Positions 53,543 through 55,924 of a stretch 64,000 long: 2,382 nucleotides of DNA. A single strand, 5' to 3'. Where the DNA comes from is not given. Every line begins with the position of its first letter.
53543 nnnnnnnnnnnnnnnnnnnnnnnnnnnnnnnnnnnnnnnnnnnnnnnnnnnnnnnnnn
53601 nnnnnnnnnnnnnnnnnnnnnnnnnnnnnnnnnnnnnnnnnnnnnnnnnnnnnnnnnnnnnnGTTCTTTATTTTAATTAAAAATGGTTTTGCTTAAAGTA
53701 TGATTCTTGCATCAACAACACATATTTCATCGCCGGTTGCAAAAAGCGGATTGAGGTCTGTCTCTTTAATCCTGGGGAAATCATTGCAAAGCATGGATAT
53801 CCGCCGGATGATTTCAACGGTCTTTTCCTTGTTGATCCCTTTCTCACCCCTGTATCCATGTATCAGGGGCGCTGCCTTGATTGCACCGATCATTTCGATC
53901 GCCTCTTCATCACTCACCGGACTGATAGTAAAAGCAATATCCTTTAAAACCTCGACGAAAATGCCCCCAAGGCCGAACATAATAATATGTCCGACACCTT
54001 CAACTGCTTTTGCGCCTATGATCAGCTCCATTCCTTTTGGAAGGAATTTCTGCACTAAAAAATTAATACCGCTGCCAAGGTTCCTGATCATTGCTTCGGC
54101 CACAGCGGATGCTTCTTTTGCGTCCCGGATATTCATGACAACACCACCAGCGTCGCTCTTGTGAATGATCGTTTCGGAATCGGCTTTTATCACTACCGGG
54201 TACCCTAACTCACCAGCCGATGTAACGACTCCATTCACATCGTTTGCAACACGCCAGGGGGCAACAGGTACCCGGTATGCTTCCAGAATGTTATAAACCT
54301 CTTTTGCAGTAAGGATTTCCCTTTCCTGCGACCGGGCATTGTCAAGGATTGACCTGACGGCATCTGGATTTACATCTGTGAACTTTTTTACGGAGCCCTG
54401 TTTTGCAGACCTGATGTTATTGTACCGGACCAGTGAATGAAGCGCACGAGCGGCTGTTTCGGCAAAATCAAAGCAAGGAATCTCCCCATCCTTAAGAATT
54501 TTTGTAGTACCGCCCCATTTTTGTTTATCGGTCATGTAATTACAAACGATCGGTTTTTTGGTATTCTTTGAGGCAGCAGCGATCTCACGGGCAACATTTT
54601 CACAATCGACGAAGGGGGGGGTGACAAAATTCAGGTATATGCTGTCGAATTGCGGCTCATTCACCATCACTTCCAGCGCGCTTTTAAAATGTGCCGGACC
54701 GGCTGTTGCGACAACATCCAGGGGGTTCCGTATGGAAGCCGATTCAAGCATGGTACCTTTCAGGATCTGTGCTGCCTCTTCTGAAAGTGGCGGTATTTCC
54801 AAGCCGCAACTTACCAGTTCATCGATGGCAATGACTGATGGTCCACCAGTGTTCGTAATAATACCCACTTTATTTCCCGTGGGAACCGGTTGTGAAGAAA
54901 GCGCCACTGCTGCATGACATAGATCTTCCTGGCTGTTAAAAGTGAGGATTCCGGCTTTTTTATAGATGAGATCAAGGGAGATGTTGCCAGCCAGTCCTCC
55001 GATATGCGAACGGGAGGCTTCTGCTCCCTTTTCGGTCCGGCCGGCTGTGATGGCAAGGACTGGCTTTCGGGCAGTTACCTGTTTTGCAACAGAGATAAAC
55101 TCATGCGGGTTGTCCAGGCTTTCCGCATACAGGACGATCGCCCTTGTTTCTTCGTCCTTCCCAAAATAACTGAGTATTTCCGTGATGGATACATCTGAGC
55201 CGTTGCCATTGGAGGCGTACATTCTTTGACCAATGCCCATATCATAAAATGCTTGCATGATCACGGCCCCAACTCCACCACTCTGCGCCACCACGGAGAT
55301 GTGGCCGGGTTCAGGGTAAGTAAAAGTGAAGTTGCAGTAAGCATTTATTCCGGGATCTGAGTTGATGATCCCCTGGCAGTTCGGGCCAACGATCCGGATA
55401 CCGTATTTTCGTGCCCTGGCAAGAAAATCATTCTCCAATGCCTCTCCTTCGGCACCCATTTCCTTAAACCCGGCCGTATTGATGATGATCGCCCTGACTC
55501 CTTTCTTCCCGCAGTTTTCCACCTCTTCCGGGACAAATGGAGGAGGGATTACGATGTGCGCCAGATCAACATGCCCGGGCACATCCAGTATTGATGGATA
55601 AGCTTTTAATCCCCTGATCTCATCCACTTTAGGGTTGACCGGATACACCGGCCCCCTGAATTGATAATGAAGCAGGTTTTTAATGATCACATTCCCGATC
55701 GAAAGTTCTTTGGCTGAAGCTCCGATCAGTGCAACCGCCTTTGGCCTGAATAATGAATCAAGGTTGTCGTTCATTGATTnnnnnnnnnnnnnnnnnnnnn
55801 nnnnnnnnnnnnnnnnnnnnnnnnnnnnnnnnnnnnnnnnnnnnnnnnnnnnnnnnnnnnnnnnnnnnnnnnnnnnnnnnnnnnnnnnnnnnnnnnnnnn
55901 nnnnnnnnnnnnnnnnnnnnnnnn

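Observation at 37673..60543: About 23-kb co-directional array encoding an apparently complete benzoyl-CoA to acetyl-CoA route in a Bacteroidota-type genome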

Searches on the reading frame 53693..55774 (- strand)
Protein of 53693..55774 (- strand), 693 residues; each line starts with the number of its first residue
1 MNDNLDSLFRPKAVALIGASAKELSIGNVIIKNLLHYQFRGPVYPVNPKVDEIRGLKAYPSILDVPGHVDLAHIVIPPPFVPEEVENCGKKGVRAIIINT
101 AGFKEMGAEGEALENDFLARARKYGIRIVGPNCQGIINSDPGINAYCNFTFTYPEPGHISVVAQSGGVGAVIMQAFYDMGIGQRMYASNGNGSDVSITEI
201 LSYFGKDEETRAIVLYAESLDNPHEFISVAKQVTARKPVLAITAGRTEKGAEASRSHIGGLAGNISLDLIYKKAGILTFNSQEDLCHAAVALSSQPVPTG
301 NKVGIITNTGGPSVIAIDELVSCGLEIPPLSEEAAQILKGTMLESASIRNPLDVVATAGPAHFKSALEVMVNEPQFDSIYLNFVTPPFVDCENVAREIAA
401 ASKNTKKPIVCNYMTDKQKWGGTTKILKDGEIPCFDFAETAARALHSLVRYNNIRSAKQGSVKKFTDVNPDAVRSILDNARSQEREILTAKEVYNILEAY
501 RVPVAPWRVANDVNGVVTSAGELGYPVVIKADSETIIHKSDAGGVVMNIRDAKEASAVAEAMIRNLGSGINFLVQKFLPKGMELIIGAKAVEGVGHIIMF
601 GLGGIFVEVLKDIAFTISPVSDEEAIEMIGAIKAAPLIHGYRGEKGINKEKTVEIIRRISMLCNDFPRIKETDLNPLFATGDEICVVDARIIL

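Call 4: search_protein_families(library=ncbifam, proteins=[window:53693-55774:-], max_evalue=0.00001)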
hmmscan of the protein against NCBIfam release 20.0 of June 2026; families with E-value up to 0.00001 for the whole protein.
window:53693-55774:- (693 aa): 7 families
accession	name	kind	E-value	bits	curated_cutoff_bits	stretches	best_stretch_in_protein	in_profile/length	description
NF045493.1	HydDutCoALig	equivalog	4.1e-154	514.8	1300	1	7-693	5-698/698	4-hydroxybutyrate--CoA ligase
NF045494.1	AcCoALig_Archglob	equivalog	1.4e-136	456.6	1200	2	4-452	217-663/665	acetate--CoA ligase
TIGR02717.1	AcCoA-syn-alpha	equivalog_domain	1.2e-131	439.5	567.15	1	5-451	1-446/447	acetate--CoA ligase alpha subunit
NF045492.1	HydPropCoALig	equivalog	4.3e-121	405.5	1300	2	4-439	247-684/700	3-hydroxypropionate--CoA ligase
NF004230.0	PRK05678.1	equivalog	4.8e-13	49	336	1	70-248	67-239/291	succinate--CoA ligase subunit alpha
TIGR01019.1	sucCoAalpha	subfamily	9.5e-13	48.2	353.2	1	55-249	48-238/286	succinate--CoA ligase subunit alpha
NF001913.0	PRK00696.1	equivalog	1.8e-08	33.8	370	0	347-434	282-370/388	ADP-forming succinate--CoA ligase subunit beta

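Call 74: search_solved_structures(query=window:53693-55774:-, max_evalue=1e-20)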
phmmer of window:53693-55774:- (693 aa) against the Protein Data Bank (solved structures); distinct sequences matched with E-value up to 1e-20: 9.
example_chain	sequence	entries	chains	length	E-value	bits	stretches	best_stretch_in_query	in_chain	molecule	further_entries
8wzu_A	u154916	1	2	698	2.7e-128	432.4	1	8-691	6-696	4-hydroxybutyrate--CoA ligase [ADP-forming]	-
9y43_A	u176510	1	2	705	4.9e-104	352.2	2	4-445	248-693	3-hydroxypropionate--CoA ligase [ADP-forming]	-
2csu_A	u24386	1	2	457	1.1e-93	318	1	5-450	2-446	457aa long hypothetical protein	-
4xyl_A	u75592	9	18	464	1.4e-75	258.2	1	2-457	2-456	alpha subunit of Acyl-CoA synthetase (NDP forming) | Acyl-CoA synthetase (NDP forming) | alpha subunit of acetyl-CoA synthetase (NDP forming)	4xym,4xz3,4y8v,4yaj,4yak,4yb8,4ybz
7cm9_A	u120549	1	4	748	3e-69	237.2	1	10-681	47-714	DMSP lyase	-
9it0_A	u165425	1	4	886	2e-66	227.9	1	4-690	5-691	Protein acetyltransferase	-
9isq_A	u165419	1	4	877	2.1e-65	224.6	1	5-690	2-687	Protein acetyltransferase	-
1wr2_A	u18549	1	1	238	9.2e-39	136.5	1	471-693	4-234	hypothetical protein PH1789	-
4xyl_B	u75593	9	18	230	8.6e-38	133.3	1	474-693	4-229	beta subunit of Acyl-CoA synthetase (NDP forming) | Uncharacterized protein | beta subunit of acetyl-CoA synthetase (NDP forming)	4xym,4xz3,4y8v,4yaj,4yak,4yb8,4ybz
